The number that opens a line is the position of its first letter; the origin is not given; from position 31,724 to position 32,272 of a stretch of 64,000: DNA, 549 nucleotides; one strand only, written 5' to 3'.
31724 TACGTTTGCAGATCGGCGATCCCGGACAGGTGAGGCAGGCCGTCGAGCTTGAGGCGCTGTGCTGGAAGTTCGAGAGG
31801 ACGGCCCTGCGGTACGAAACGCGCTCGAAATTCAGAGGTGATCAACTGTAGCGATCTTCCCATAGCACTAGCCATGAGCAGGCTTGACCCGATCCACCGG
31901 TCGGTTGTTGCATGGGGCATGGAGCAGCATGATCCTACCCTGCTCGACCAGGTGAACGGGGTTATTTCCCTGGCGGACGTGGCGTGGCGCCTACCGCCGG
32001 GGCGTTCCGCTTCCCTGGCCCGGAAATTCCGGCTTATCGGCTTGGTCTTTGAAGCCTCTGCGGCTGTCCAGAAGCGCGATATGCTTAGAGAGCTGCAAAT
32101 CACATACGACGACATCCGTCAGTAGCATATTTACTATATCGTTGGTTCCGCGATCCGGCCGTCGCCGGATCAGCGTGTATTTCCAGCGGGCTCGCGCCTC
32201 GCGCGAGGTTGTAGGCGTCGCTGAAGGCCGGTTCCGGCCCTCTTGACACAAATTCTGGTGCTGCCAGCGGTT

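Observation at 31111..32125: Tandem array of four diverged small paralogous genes (68-91 aa) with a conserved 3' intergenic motif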

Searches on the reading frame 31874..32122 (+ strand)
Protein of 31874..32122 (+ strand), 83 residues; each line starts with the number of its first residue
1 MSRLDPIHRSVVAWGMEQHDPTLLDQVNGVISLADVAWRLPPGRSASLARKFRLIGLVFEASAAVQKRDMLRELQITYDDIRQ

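Call 14: search_protein_families(library=pfam, max_evalue=1, proteins=[window:31874-32122:+])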
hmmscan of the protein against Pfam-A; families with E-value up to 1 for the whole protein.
seq(83 aa): 0 families

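Call 15: search_protein_families(library=ncbifam, max_evalue=1, proteins=[window:31874-32122:+])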
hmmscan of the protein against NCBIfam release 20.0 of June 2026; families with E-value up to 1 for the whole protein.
seq(83 aa): 0 families

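Call 16: find_homologous_proteins(query=window:31874-32122:+, max_evalue=0.01)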
Query seq(83 aa) (83 aa): 9 proteins with E <= 0.01 among 9 candidates.
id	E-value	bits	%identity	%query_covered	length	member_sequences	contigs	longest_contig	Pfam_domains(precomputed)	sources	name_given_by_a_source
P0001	4.3e-47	175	100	100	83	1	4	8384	-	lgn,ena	-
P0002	2.3e-28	115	84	82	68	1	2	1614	-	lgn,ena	-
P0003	2.4e-27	112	82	82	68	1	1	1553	-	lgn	-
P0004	2.5e-27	112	81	82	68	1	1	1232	-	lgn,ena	-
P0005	1.3e-25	106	81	82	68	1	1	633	-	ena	-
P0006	1.3e-24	103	74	82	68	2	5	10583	-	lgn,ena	-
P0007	3.2e-23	99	74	82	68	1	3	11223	-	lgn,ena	-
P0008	3.6e-23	99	75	78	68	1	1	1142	-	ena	-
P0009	7.5e-18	82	75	67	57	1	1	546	-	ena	-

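Call 18: find_encoding_contigs(protein=P0007, flank=6000, max_places=5)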
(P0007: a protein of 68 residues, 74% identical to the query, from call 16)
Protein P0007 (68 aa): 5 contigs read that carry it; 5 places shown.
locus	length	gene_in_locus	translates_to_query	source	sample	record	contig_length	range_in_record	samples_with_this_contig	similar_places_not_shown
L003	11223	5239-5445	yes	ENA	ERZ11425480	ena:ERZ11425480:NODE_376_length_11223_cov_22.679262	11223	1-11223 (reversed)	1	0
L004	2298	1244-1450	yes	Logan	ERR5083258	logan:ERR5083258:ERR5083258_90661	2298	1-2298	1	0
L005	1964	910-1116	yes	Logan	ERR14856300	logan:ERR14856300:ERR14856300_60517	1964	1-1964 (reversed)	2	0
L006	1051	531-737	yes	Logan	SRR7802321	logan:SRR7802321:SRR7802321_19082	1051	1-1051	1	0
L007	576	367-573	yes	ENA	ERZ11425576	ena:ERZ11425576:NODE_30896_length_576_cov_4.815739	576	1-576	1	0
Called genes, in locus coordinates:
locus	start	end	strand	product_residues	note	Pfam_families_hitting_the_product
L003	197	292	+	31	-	-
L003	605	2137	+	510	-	PF13188:PAS_8 (weak), PF08447:PAS_3 (faint), PF08448:PAS_4 (weak), PF00989:PAS (weak), PF08448:PAS_4 (weak), PF13426:PAS_9, PF00196:GerE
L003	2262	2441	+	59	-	-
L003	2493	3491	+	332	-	-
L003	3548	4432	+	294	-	PF11181:YflT (faint), PF09557:DUF2382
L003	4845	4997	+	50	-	-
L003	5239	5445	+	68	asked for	-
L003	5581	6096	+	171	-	PF00583:Acetyltransf_1, PF13508:Acetyltransf_7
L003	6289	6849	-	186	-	PF00239:Resolvase, PF02796:HTH_7, PF13936:HTH_38 (weak)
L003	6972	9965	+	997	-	PF13700:DUF4158, PF01526:DDE_Tnp_Tn3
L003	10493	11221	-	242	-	?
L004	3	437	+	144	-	?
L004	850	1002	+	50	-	-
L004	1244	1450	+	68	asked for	-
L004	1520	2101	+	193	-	PF00583:Acetyltransf_1, PF13508:Acetyltransf_7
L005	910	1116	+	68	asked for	-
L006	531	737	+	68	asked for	-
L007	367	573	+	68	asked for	-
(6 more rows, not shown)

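Call 19: find_encoding_contigs(protein=P0006, flank=6000, max_places=5)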
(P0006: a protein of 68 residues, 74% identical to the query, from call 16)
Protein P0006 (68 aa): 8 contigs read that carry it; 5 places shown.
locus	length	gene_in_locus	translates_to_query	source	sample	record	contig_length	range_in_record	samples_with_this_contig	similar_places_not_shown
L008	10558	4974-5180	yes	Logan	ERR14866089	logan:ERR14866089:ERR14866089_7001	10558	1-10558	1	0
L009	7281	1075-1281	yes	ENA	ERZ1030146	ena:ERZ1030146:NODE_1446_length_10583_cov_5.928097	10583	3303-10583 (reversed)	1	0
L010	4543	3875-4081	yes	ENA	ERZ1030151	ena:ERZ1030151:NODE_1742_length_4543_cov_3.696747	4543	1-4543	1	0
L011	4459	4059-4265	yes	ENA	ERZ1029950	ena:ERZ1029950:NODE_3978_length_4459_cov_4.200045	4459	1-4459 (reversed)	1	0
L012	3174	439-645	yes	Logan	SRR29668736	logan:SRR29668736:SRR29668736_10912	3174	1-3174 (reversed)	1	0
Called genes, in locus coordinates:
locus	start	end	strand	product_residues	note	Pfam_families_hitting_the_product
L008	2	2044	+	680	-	?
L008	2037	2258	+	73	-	-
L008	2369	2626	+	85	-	-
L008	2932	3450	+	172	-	PF27605:ODF2_C (weak), PF28159:CEP89 (weak)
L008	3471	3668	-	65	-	-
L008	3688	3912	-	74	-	PF01381:HTH_3, PF13560:HTH_31 (weak)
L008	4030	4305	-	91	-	PF05015:HigB-like_toxin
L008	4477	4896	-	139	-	-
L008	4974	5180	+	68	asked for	-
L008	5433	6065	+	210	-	-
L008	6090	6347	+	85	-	-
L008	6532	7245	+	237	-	PF04586:Peptidase_S78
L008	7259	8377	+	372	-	PF05065:Phage_capsid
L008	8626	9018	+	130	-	-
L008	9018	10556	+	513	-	?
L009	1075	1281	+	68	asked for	-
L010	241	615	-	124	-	PF00072:Response_reg (weak)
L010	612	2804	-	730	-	PF03924:CHASE, PF01590:GAF, PF13185:GAF_2, PF13492:GAF_3 (faint), PF07536:HWE_HK, PF07568:HisKA_2 (weak)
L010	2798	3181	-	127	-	PF00072:Response_reg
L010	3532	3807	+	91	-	-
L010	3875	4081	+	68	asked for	-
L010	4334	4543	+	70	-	?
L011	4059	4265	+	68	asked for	-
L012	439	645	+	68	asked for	-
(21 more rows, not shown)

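Call 48: search_solved_structures(query=A3, max_evalue=10)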
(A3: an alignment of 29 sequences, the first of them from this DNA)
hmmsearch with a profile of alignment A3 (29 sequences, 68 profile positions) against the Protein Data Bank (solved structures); distinct sequences matched with E-value up to 10: 2.
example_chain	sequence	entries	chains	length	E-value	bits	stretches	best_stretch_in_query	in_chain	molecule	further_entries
9zcd_A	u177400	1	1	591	0.062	16.4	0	9-62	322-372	30S ribosomal protein S1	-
7rmx_A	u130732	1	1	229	0.39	13.9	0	28-46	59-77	Tunable symmetric protein, D_3_212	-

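Call 53: predict_structure(alignment_id=A3)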
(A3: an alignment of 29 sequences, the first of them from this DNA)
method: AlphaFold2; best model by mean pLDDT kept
length: 68 residues; sequences in the alignment: 29
mean_pLDDT: 81.2   pTM: 0.55
mean pLDDT of the five models: 81.2, 79.5, 78.3, 78.1, 73.3
residues with pLDDT >= 90: 3; 70-90: 57; 50-70: 6; < 50: 2
segments of 3 or more residues with pLDDT < 50: none
pLDDT, mean of each block of 10 residues (from residue 1): 60 86 84 88 88 84 78
secondary structure, 60 per line:
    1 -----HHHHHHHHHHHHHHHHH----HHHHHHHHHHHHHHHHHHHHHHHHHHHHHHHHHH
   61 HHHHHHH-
elements in order: H6-22 H27-67

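Call 55: fold_search(model_id=the predicted structure, library=pdb)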
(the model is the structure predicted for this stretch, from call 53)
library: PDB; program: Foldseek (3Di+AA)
matches with E <= 10: 28; with E <= 0.001: 0
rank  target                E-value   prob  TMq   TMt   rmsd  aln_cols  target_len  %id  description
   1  5buo_A                3.1e+00  0.41  0.66  0.28   3.0        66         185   12  A receptor molecule (released 2016-07-13)
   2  3pmr_A                3.6e+00  0.38  0.62  0.24   2.4        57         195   18  Crystal Structure of E2 domain of Human Amyloid Precursor-Like Protein 1 (released 2011-06-01)
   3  4rd9_B                4.5e+00  0.30  0.62  0.25   2.4        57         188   18  X-RAY STRUCTURE OF THE APO FORM OF THE AMYLOID PRECURSOR PROTEIN-LIKE PROTEIN 1 (APLP1) E2 DOMAIN (released 2015-03-11)
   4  3pmr_B                4.8e+00  0.28  0.60  0.24   2.5        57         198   16  Crystal Structure of E2 domain of Human Amyloid Precursor-Like Protein 1 (released 2011-06-01)
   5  1vp7_F                4.8e+00  0.18  0.54  0.56   3.3        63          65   17  Crystal structure of Exodeoxyribonuclease VII small subunit (NP_881400.1) from Bordetella pertussis at 2.40 A resoluti (released 2004-10-26)
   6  4aqn_B                4.8e+00  0.10  0.36  0.09   8.6        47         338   17  Crystal structure of pesticin from Y. pestis (released 2012-05-02)
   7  5tpt_A                5.1e+00  0.18  0.55  0.23   3.4        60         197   20  The Crystal Structure of Amyloid Precursor-Like Protein 2 (APLP2) E2 Domain (released 2018-06-06)
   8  3nyj                  5.5e+00  0.25  0.68  0.29   2.9        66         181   12  Crystal Structure Analysis of APP E2 domain (released 2011-06-01)
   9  5f7t_H                5.5e+00  0.13  0.41  0.24   2.8        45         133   11  TRIM5 B-box2 and coiled-coil chimera (released 2016-06-15)
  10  6b87_C                5.5e+00  0.09  0.36  0.26  10.5        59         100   20  Crystal structure of transmembrane protein TMHC2_E (released 2018-03-14)
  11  3umh                  5.9e+00  0.25  0.68  0.29   3.0        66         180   12  X-ray structure of the E2 domain of the human amyloid precursor protein (APP) in complex with cadmium (released 2012-01-25)
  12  3q7g_A                5.9e+00  0.23  0.61  0.23   2.5        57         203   18  Crystal Structure of E2 domain of Human Amyloid Precursor-Like Protein 1 in complex with SOS (sucrose octasulfate) (released 2011-06-22)
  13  3q7l_B                6.9e+00  0.21  0.62  0.24   2.3        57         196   18  Crystal structure of the E2 domain of amyloid precursor-like protein 1 (released 2011-06-29)
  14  3umi                  6.9e+00  0.18  0.61  0.27   3.6        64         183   12  X-ray structure of the E2 domain of the human amyloid precursor protein (APP) in complex with zinc (released 2012-01-25)
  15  9tb4_I                6.9e+00  0.13  0.41  0.12   2.5        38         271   18  SAM-dependent C6-FPP methytransferase from Streptomyces varsoviensis in complex with SAH and FPP (released 2026-01-28)
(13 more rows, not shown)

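Call 68: search_protein_families(library=phrogs, alignment_id=A3, max_evalue=1)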
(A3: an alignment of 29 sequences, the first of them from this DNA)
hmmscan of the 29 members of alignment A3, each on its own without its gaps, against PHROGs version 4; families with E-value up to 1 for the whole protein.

A. member 1, seq(68 aa): 1 family
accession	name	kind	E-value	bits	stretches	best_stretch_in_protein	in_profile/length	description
phrog_24281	-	unknown function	0.0027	18.7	1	25-57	9-40/70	-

B. families by the number of members that match (of 29 scanned): 10 families
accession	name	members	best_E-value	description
phrog_24281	-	7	0.0027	-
phrog_34789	-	2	0.1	-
phrog_15976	-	1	0.03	tail assembly chaperone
phrog_28035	-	1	0.06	-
phrog_5007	-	1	0.15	-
phrog_19039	-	1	0.16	-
phrog_7939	-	1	0.18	-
phrog_23692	-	1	0.19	-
phrog_36800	-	1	0.19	-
phrog_35258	-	1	0.31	-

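Call 69: search_protein_families(library=pfam, alignment_id=A3, max_evalue=1)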
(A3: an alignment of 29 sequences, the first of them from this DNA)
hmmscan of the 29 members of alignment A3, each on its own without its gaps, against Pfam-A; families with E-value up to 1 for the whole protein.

A. member 1, seq(68 aa): 0 families

B. families by the number of members that match (of 29 scanned): 10 families
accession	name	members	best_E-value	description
PF14100.11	DUF6807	1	0.043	Family of unknown function (DUF6807)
PF23368.1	DUF7092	1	0.046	Domain of unknown function (DUF7092)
PF07721.20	TPR_4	1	0.066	Tetratricopeptide repeat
PF22218.1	SAS-6_C_CC_2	1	0.067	SAS-6, C-terminal coiled coil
PF22296.2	bAvd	1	0.088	bAvd-like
PF13817.11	DDE_Tnp_IS66_C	1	0.094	IS66 C-terminal element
PF15510.12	CENP-W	1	0.096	CENP-W protein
PF15118.11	DUF4560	1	0.1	Domain of unknown function (DUF4560)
PF11000.13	DUF2840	1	0.14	Protein of unknown function (DUF2840)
PF18247.6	AvrM_N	1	0.2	Flax-rust effector AvrM N-terminal domain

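Call 74: search_protein_families(library=phrogs, max_evalue=0.001, proteins=[L008:5433-6065:+, L008:6090-6347:+, L008:4477-4896:-, L008:2932-3450:+, L008:8626-9018:+])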
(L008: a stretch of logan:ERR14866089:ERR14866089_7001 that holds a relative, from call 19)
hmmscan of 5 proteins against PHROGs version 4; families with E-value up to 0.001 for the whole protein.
L008:5433-6065:+ (210 aa): 0 families

L008:6090-6347:+ (85 aa): 0 families

L008:4477-4896:- (139 aa): 0 families

L008:2932-3450:+ (172 aa): 1 family
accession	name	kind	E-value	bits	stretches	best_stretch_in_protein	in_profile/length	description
phrog_66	-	integration and excision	0.00074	20.3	1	5-157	94-245/412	excisionase and transcriptional regulator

L008:8626-9018:+ (130 aa): 0 families

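Call 75: search_protein_families(library=padloc, max_evalue=0.01, proteins=[window:31919-32122:+, L008:5433-6065:+, L008:4477-4896:-])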
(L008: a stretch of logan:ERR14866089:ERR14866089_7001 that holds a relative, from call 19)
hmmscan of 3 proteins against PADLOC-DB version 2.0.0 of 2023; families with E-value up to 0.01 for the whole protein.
seq(68 aa): 0 families

L008:5433-6065:+ (210 aa): 0 families

L008:4477-4896:- (139 aa): 0 families

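Call 89: find_encoding_contigs(protein=P0001, flank=6000, max_places=4)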
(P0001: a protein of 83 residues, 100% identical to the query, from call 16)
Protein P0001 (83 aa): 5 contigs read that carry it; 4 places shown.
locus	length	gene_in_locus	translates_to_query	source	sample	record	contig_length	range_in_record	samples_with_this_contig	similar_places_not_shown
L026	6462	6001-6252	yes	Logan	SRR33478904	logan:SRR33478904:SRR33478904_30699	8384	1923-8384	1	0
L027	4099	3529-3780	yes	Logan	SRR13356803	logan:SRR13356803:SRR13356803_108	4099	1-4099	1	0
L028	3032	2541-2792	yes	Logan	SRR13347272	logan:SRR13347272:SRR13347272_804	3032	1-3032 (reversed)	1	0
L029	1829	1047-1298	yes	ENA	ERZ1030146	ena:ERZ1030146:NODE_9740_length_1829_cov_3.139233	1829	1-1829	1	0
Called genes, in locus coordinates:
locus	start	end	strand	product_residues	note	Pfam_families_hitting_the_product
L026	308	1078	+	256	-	-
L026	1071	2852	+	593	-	PF02534:T4SS-DNA_transf, PF10412:TrwB_AAD_bind, PF12696:TraG-D_C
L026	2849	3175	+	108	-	-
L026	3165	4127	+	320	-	PF00437:T2SSE, PF27713:UCP018868 (weak)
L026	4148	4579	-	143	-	PF00293:NUDIX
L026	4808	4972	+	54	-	-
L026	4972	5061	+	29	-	-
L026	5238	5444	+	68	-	-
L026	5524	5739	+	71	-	-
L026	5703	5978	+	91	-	-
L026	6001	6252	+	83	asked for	-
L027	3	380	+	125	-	?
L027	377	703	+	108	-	-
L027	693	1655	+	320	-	PF00437:T2SSE, PF27713:UCP018868 (weak)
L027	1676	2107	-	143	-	PF00293:NUDIX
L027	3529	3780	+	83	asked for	-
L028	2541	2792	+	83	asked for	-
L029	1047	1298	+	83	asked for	-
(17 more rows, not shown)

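Call 103: search_dna_similar(query=window:31919-32122:+, collection=plasmids, mode=protein, max_evalue=0.01, max_rows=30)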
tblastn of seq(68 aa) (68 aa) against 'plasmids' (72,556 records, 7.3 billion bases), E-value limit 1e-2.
Records with a match: 2; places in all: 2; records where one place covers at least 80% of the query: 2.
Best place of each record, by identity: <60% 2.
By first word of the organism name: Skermanella 2.
By predicted mobility (MOB-suite, as given by PLSDB): non-mobilizable 2.
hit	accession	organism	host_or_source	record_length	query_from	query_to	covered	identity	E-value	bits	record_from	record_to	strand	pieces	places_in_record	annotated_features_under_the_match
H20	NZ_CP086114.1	Skermanella rosea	single cell,hydrocarbon-contaminated ...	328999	1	67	99%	40.3%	3e-7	52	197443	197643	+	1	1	none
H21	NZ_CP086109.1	Skermanella mucosa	single cell,crude oil contaminated ...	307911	9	66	85%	41.4%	6e-7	51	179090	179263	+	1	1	none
